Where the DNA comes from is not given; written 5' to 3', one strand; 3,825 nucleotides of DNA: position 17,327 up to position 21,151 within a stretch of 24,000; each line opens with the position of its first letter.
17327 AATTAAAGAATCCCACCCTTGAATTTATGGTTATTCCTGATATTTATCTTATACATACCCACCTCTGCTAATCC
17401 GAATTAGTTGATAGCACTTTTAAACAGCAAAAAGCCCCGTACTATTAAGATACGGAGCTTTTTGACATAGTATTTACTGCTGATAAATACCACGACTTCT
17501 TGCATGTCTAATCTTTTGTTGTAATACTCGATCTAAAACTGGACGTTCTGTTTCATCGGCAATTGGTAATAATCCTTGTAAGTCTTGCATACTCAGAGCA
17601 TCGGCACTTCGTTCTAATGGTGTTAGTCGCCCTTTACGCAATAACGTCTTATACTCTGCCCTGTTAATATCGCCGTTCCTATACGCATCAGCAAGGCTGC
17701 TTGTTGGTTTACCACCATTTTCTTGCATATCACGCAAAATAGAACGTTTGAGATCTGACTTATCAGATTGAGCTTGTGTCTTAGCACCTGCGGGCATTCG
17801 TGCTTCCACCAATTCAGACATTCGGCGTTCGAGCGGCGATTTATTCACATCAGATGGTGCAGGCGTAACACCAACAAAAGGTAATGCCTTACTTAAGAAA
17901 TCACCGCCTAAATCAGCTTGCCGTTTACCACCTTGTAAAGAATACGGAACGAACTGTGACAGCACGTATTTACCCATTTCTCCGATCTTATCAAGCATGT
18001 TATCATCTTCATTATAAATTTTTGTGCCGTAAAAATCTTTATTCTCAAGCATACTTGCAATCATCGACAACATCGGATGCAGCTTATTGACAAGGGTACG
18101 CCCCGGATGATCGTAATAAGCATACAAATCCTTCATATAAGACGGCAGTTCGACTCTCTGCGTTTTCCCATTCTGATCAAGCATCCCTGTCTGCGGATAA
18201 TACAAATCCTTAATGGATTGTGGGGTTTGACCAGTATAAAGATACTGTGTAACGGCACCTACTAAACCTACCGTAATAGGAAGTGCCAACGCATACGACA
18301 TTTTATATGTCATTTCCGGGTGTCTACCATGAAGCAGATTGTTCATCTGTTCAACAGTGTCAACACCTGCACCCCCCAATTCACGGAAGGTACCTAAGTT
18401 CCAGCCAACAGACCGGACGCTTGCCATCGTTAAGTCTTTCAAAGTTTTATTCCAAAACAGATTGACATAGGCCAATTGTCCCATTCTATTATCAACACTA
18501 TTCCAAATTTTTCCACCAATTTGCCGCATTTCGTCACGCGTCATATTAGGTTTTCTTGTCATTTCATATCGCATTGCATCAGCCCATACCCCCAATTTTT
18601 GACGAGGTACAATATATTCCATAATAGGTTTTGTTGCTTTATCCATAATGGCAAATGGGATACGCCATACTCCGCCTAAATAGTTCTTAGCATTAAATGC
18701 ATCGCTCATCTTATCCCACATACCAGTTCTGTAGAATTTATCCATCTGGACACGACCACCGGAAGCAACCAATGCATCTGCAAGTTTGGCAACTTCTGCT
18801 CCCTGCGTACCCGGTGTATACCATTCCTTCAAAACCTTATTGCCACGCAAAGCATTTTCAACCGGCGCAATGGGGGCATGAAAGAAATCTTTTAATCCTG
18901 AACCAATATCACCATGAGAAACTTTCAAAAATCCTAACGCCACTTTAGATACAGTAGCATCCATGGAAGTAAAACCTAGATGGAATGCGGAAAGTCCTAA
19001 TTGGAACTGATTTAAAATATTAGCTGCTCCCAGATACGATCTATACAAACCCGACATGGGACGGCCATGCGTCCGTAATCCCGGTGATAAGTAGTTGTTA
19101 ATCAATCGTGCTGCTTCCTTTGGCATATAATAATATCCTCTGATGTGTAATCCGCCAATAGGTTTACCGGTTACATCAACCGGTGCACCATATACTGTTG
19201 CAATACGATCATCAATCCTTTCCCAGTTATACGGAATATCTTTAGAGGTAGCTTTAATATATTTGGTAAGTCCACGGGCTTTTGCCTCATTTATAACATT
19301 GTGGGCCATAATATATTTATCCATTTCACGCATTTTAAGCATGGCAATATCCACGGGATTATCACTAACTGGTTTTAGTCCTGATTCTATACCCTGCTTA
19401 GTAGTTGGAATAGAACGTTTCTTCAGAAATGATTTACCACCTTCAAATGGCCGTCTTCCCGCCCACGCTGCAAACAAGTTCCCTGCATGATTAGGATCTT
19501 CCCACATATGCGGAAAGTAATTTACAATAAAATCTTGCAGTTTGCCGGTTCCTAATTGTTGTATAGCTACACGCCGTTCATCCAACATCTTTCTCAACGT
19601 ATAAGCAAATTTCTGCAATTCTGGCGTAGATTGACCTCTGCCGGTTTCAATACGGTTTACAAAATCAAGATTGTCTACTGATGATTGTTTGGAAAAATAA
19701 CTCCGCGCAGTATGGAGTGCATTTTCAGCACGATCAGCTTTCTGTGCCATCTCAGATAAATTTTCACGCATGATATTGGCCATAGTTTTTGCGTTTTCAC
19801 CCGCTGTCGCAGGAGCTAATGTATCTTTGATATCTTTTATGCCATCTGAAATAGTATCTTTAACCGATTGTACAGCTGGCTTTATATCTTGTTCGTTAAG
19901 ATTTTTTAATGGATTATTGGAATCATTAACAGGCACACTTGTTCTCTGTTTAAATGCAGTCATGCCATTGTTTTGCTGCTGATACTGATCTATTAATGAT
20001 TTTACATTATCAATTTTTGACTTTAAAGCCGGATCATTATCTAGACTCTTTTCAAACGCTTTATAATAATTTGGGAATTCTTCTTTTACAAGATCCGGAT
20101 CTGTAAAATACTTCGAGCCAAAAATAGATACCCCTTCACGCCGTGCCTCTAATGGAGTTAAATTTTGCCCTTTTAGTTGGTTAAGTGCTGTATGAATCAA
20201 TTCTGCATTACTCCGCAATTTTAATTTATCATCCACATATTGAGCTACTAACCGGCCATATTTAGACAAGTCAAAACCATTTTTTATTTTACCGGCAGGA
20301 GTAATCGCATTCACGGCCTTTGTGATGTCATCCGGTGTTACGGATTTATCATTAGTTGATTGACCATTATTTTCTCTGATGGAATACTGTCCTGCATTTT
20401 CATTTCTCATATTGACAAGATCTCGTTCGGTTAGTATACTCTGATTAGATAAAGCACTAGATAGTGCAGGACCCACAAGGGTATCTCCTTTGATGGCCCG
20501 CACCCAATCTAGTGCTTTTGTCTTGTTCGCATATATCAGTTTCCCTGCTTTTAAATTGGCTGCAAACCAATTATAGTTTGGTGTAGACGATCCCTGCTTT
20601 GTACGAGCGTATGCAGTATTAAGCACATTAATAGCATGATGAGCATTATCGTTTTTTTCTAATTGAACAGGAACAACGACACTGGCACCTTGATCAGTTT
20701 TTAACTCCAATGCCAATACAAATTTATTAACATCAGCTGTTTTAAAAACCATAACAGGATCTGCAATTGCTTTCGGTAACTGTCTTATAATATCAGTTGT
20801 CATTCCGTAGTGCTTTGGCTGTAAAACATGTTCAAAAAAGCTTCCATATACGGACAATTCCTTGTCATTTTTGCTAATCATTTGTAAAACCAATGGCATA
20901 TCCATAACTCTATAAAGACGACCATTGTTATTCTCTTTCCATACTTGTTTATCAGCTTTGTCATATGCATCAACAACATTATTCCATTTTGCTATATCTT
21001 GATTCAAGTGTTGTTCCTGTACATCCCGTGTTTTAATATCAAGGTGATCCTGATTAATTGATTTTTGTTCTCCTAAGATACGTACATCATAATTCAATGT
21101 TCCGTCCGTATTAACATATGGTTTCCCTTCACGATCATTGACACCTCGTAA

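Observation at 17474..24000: Giant ORF (at least 2,174 codons) with phage/ICE 'polyvalent protein' architecture next to a tRNA gene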

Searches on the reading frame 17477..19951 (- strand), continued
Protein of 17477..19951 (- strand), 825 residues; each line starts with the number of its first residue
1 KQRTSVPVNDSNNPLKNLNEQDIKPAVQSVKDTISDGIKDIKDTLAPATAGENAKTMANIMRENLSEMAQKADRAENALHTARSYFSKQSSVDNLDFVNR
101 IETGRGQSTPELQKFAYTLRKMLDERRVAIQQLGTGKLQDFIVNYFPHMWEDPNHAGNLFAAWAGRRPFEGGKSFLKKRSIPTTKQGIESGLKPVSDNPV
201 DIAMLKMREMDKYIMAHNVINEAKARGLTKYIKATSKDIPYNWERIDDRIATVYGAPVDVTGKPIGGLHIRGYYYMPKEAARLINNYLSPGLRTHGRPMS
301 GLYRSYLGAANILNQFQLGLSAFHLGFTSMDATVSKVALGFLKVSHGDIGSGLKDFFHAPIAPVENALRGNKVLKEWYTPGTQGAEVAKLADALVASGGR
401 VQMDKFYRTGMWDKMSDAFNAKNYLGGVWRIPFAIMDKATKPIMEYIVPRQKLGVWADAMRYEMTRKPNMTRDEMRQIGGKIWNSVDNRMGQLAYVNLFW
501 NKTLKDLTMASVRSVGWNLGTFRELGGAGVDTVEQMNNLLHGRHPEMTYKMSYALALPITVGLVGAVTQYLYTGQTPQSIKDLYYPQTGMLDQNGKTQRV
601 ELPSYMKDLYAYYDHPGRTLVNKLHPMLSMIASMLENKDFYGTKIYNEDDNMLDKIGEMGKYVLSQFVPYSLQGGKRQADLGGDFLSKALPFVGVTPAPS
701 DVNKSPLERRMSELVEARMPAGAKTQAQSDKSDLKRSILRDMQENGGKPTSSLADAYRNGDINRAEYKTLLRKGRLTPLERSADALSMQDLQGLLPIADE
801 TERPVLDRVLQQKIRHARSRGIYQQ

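Call 59: search_protein_families(library=pfam, proteins=[L024:2-9991:+, L028:1226-9985:+, L033:2888-9967:+, L043:7028-9991:+], max_evalue=0.001)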
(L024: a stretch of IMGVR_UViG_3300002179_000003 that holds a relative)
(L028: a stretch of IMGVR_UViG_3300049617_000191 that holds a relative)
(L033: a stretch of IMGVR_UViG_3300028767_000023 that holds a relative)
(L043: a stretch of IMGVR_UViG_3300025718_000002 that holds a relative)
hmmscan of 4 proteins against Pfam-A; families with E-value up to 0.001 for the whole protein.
L024:2-9991:+ (3330 aa): 6 families
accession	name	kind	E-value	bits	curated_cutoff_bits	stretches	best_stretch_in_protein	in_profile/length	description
PF13871.12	Helicase_C_4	-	2e-21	77.4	30.5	1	1928-2159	16-267/271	C-terminal domain on Strawberry notch homologue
PF13872.12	AAA_34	-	3.3e-18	66.1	27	1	1474-1742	35-305/306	P-loop containing NTP hydrolase pore-1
PF01624.25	MutS_I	-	4.7e-11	43.3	20.6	1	2677-2758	6-90/113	MutS domain I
PF04002.20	RadC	-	7.9e-08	32.7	22.1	1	2859-2967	6-118/121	RadC-like JAB domain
PF05175.20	MTS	-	0.00012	22.3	23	1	1135-1214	73-148/170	Methyltransferase small domain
PF24309.1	IMEF_Flp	-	0.00052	20.3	27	0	707-780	40-112/135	IMEF cargo Flp protein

L028:1226-9985:+ (2920 aa): 6 families
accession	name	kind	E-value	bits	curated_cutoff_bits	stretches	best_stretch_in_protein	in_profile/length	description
PF06414.18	Zeta_toxin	-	6.6e-35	120.8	22.3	1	2013-2171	11-171/199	Zeta toxin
PF18763.7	ddrB-ParB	-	3.4e-18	66.4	27.6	1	1578-1706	2-120/121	ddrB-like ParB superfamily domain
PF13671.12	AAA_33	-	5.8e-10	40.1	27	1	2020-2167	1-141/143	AAA domain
PF04542.20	Sigma70_r2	-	1.2e-07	31.9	24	1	2476-2546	2-71/71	Sigma-70 region 2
PF07931.18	CPT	-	1.2e-06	28.9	22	1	2019-2150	2-132/172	Chloramphenicol phosphotransferase-like protein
PF13238.12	AAA_18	-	1e-05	26.4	29.4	1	2021-2150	1-115/128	AAA domain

L033:2888-9967:+ (2360 aa): 2 families
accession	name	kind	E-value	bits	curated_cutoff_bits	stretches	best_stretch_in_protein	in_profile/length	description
PF18823.6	InPase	-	5e-55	185.5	26.8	1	2100-2233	1-134/135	Inorganic Pyrophosphatase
PF18760.7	ART-PolyVal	-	1.5e-19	71.6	31.2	1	1662-1822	1-140/140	ADP-Ribosyltransferase in polyvalent proteins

L043:7028-9991:+ (988 aa): 0 families

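Call 69: search_protein_families(library=phrogs, proteins=[L022:3411-6557:+, L025:515-2953:+, L032:7695-9197:+, L063:5109-6185:+, L032:3042-4016:+, L064:13055-14392:+, L081:3585-5141:+, L033:12379-14640:+, L077:13810-15213:-, L081:5137-6864:-], max_evalue=0.00001)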
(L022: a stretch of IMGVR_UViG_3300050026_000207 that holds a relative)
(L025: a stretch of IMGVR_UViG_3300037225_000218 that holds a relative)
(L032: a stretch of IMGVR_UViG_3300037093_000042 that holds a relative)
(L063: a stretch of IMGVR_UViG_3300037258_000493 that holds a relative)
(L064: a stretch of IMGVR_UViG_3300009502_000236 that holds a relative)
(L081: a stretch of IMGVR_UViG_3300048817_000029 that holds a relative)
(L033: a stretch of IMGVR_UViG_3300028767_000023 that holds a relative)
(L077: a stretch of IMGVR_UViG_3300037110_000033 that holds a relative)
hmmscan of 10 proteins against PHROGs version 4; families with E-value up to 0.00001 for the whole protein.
L022:3411-6557:+ (1049 aa): 6 families
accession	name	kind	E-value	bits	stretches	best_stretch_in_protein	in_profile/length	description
phrog_376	-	tail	1e-137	461.5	2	412-1043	186-709/712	tail protein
phrog_15566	-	tail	1.2e-56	193.4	2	510-783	28-294/552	tail protein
phrog_20269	-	unknown function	1.9e-33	117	1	6-193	3-192/374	-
phrog_30010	-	unknown function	1.3e-12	48.2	1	651-933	191-463/517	-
phrog_14251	-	unknown function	3.5e-07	30.2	1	434-481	86-133/539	-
phrog_6278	-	unknown function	1.7e-06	28.4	0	182-220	23-63/306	-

L025:515-2953:+ (813 aa): 1 family
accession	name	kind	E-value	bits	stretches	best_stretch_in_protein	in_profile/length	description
phrog_376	-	tail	5.2e-06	26.2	0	460-540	301-378/712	tail protein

L032:7695-9197:+ (501 aa): 0 families

L063:5109-6185:+ (359 aa): 0 families

L032:3042-4016:+ (325 aa): 1 family
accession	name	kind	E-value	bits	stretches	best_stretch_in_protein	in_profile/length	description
phrog_394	-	tail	2.4e-31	109.7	1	31-319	3-188/190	tail protein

L064:13055-14392:+ (446 aa): 0 families

L081:3585-5141:+ (519 aa): 2 families
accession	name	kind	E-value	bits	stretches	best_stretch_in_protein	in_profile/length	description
phrog_979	-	head and packaging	3.7e-29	102.9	1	23-259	151-410/642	terminase large subunit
phrog_9526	-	head and packaging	3.4e-06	27.7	1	23-173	8-165/280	terminase large subunit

L033:12379-14640:+ (754 aa): 3 families
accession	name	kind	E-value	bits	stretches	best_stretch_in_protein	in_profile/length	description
phrog_38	-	head and packaging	6.4e-55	188.1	1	21-497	258-702/760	terminase large subunit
phrog_4758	-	head and packaging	3.3e-36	125.9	1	21-266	8-238/243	terminase large subunit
phrog_12171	-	head and packaging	1.3e-06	29.5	1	437-500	34-97/110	terminase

L077:13810-15213:- (468 aa): 6 families
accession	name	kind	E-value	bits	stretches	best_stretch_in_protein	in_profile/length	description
phrog_19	-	DNA, RNA and nucleotide metabolism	2.8e-78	265.3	1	29-457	144-568/621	DnaB-like replicative helicase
phrog_239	-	DNA, RNA and nucleotide metabolism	8.7e-28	98.7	1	176-465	325-597/801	DNA primase/helicase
phrog_11530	-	unknown function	1.6e-27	97.6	1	312-458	7-149/184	-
phrog_243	-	DNA, RNA and nucleotide metabolism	2.1e-27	96.8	1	214-462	22-263/273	DnaB-like replicative helicase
phrog_5482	-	unknown function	1.1e-11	45.1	1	224-448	49-278/341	-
phrog_19347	-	unknown function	2.8e-09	38.2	0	434-463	46-75/79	-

L081:5137-6864:- (576 aa): 1 family
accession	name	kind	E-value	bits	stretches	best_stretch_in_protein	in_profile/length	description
phrog_5725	-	other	6.5e-150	501.2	1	40-569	3-534/540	chaperonin groEL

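Call 88: search_protein_representatives(protein=window:17477-19921:-)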
Query: 815 residues. Proteins with E-value up to 0.001 (for the whole library): 4249; up to 1e-10: 3804; up to 1e-30: 2856. The best 150 are listed.
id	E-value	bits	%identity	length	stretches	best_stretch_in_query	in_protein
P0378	0.0e+00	1088.3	61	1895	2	253-809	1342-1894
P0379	0.0e+00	1016.6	58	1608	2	251-806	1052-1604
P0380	4.0e-291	984.4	58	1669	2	252-804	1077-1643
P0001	1.7e-282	955.9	54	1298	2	250-808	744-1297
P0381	9.4e-250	847.6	51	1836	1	5-761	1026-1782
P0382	5.9e-243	825.1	50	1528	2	239-807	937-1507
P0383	1.3e-242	824.0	47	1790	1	5-805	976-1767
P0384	2.4e-232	790.1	49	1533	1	28-807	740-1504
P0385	1.4e-231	787.5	47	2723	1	12-808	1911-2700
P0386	2.7e-231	786.6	50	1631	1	6-730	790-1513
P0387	1.2e-230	784.5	46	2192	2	225-808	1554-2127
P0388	2.4e-230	783.5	47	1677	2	253-812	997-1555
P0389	2.1e-229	780.3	49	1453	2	253-808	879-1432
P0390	4.9e-229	779.1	47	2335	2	8-805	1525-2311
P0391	2.8e-226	770.0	46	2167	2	251-807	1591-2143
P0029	1.1e-212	725.0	46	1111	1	26-809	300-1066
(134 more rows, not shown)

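Call 89: find_encoding_contigs(protein=P0378, flank=10000, max_places=3)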
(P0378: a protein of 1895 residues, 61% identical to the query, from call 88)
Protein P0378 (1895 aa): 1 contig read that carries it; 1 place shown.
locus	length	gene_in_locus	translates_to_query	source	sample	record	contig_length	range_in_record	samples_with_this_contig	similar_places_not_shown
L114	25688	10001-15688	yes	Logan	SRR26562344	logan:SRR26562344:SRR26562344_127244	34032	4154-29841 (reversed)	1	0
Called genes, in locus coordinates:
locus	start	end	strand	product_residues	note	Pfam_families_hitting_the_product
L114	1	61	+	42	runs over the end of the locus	-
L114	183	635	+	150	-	PF13876:Phage_gp49_66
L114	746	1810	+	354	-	-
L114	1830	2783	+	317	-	PF17236:SU10_MCP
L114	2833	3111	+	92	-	-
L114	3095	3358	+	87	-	-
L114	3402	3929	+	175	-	PF24175:SU10_adaptor (weak)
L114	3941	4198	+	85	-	-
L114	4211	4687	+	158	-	-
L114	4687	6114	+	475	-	-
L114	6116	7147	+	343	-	-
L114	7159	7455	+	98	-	-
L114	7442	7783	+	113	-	-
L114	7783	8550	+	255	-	-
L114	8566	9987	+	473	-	-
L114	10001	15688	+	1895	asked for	PF18809:PBECR1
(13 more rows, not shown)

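Call 90: search_protein_families(library=pfam, proteins=[P0378, P0379, P0380, P0381, P0383], max_evalue=0.001)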
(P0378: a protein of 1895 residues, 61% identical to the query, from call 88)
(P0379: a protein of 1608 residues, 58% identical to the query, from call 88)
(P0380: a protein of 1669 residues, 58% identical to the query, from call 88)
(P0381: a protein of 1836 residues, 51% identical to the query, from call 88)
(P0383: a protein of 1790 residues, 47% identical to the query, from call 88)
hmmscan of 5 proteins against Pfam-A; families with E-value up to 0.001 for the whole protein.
P0378 (1895 aa): 2 families
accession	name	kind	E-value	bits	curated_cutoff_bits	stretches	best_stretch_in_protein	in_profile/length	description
PF18809.6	PBECR1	-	2.3e-10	41.3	27.6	1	748-850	1-103/104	phage-Barnase-EndoU-ColicinE5/D-RelE like nuclease1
PF18760.7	ART-PolyVal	-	5.7e-05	24.4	31.2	1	484-590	8-106/140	ADP-Ribosyltransferase in polyvalent proteins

P0379 (1608 aa): 1 family
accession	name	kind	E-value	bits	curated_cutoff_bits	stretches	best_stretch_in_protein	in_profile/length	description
PF01464.25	SLT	-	2.2e-06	27.7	21.3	1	328-418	15-102/117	Transglycosylase SLT domain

P0380 (1669 aa): 1 family
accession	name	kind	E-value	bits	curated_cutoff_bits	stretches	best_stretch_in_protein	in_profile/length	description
PF06167.18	Peptidase_M90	-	0.00039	20.5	26.2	0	954-1052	141-241/243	Glucose-regulated metallo-peptidase M90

P0381 (1836 aa): 0 families

P0383 (1790 aa): 2 families
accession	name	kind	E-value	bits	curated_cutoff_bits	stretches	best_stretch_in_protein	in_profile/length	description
PF18823.6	InPase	-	7.5e-50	168.7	26.8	1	665-799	2-134/135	Inorganic Pyrophosphatase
PF01464.25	SLT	-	5.1e-16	58.7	21.3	1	20-113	4-105/117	Transglycosylase SLT domain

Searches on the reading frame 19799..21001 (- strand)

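Call 14: search_protein_families(library=pfam, proteins=[window:19799-21001:-], max_evalue=10)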
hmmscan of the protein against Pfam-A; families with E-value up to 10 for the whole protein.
window:19799-21001:- (401 aa): 4 families
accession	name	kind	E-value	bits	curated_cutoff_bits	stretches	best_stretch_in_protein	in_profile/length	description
PF18819.6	MuF_C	-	2.5e-18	66.6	27.6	1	63-163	8-101/103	Phage MuF-C-terminal domain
PF06133.16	Com_YlbF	-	0.018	16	23.9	1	313-353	21-61/105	Control of competence regulator ComK, YlbF/YmcA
PF15209.11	IL31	-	0.038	14.3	27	1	333-386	25-78/132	Interleukin 31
PF04157.22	EAP30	-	0.049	13.8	26.8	1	188-286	109-191/219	EAP30/Vps36 family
